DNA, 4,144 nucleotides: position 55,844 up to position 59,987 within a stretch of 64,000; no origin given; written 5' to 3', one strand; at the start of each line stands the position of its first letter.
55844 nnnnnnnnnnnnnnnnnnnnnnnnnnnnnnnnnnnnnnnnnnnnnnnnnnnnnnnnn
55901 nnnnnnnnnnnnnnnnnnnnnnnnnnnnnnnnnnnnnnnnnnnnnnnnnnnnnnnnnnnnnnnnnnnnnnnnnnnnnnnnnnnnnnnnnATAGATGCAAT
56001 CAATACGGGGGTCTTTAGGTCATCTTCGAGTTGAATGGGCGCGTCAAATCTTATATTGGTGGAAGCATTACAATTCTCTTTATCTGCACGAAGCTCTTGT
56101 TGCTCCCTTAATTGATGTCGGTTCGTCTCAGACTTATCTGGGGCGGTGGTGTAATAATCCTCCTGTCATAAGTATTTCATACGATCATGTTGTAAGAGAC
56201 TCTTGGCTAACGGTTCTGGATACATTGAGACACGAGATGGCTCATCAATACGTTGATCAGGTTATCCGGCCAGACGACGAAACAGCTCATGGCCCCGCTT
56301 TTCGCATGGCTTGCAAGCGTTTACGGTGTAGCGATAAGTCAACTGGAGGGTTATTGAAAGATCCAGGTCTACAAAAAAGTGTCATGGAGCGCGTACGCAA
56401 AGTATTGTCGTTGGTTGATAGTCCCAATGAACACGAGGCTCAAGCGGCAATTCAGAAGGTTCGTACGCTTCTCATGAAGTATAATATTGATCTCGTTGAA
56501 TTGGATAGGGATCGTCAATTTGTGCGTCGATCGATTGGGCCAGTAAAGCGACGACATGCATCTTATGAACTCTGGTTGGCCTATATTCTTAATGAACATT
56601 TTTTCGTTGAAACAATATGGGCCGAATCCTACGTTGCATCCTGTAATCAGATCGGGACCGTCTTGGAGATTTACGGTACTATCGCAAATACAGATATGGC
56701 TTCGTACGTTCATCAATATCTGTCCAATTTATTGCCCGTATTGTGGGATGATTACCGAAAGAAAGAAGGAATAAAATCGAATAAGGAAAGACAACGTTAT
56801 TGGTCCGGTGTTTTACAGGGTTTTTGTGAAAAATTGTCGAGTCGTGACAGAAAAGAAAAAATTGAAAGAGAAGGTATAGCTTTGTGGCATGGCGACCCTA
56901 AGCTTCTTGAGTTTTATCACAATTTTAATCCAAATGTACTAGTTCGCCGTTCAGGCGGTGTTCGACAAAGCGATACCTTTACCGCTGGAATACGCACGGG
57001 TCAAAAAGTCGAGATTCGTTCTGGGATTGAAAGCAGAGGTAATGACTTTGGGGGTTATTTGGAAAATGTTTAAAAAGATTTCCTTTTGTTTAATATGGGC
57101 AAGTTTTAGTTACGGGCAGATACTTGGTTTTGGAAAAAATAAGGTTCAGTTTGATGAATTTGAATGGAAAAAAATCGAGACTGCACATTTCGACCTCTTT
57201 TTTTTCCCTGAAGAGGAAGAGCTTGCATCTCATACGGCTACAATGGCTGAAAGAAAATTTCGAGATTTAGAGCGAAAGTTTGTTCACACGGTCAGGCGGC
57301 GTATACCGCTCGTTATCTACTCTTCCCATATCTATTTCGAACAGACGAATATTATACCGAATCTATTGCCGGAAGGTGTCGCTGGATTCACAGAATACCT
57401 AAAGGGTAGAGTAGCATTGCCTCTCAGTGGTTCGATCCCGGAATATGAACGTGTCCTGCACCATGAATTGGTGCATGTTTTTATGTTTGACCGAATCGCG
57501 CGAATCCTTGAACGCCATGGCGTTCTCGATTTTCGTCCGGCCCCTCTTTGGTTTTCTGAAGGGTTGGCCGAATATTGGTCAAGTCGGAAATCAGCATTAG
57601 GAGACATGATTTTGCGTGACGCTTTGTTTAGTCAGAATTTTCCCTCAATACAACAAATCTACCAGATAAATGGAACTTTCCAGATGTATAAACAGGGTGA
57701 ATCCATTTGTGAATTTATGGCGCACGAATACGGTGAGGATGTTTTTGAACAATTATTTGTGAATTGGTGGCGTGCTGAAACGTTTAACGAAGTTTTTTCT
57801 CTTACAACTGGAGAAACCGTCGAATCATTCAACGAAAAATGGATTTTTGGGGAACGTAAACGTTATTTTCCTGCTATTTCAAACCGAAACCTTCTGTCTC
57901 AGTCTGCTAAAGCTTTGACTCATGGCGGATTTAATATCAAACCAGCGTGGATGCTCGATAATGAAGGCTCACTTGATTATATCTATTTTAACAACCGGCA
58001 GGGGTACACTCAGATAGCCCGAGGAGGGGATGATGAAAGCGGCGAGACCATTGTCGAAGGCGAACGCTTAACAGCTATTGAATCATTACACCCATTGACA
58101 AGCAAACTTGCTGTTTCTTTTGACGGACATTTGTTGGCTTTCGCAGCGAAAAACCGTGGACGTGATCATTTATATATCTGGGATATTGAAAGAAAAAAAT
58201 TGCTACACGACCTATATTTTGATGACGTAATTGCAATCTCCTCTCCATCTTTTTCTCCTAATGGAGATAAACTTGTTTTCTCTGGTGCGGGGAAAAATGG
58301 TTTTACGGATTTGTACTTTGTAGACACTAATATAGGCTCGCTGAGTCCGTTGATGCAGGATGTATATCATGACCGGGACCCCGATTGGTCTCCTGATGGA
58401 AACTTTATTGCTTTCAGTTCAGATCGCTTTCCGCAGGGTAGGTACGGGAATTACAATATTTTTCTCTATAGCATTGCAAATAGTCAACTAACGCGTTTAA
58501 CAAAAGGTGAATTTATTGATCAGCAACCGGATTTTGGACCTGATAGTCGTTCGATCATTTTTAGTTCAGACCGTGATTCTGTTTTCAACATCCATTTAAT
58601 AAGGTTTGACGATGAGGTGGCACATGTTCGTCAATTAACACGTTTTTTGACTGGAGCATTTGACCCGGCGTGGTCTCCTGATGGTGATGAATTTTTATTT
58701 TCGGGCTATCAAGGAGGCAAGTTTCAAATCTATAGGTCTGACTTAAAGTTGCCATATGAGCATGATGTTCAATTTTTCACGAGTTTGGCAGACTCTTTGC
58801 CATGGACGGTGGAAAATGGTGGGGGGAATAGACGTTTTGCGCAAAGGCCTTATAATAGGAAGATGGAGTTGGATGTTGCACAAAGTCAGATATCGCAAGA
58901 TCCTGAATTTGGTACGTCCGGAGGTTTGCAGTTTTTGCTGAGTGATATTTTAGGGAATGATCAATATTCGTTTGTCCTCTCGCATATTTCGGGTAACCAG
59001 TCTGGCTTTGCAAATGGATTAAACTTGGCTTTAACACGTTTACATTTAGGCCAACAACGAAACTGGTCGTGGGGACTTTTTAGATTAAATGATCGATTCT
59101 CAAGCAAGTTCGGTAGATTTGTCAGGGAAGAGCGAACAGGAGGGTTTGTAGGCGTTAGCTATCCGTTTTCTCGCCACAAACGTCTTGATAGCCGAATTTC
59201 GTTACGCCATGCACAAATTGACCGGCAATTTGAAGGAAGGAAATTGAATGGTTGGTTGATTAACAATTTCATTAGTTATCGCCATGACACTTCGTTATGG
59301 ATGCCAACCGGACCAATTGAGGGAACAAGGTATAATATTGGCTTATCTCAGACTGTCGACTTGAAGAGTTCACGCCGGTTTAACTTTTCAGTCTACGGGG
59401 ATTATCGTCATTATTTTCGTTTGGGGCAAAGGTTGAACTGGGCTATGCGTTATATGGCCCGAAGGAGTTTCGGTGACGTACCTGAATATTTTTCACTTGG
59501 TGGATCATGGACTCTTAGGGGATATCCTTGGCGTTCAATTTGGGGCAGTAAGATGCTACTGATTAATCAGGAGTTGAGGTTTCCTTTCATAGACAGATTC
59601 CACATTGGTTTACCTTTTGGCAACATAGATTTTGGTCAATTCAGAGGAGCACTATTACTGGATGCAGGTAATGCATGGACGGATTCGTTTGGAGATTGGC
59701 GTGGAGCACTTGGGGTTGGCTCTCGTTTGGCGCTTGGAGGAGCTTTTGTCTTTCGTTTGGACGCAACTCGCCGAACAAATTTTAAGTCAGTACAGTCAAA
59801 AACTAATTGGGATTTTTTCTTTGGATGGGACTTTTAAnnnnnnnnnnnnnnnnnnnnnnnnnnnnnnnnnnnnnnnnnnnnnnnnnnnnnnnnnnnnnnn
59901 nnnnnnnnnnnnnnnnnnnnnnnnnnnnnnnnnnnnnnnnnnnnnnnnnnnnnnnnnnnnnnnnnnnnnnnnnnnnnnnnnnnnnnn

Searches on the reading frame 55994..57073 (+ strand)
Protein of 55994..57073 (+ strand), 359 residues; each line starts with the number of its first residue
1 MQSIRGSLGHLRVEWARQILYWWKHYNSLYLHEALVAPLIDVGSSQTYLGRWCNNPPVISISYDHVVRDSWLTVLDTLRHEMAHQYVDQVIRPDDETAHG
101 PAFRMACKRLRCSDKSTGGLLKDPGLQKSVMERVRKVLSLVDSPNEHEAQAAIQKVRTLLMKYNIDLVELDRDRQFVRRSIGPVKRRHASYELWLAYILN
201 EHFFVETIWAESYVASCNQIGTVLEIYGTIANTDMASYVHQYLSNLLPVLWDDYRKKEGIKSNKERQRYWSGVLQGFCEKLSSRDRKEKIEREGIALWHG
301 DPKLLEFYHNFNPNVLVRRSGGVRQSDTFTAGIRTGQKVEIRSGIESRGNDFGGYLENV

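Call 68: search_protein_families(library=pfam, proteins=[window:55994-57073:+], max_evalue=0.00001)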
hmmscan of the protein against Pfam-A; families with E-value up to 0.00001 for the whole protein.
window:55994-57073:+ (359 aa): 3 families
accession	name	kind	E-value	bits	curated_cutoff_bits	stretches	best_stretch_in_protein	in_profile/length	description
PF23771.1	DUF7168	-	6.9e-17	61.8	25.5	1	184-298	16-124/140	Domain of unknown function (DUF7168)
PF10979.13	DUF2786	-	8.6e-10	38.9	23.9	1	130-166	2-39/40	Protein of unknown function (DUF2786)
PF10263.15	SprT-like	-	2.3e-06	27.8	25.6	1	40-112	21-97/108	SprT-like family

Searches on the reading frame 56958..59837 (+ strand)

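Call 68: search_protein_families(library=pfam, proteins=[window:56958-59837:+], max_evalue=0.00001)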
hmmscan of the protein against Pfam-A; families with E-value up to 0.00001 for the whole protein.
window:56958-59837:+ (959 aa): 1 family
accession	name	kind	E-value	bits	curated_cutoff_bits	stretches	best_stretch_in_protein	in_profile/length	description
PF07676.18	PD40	-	3.1e-23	81.6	20.9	0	566-593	10-38/38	WD40-like Beta Propeller Repeat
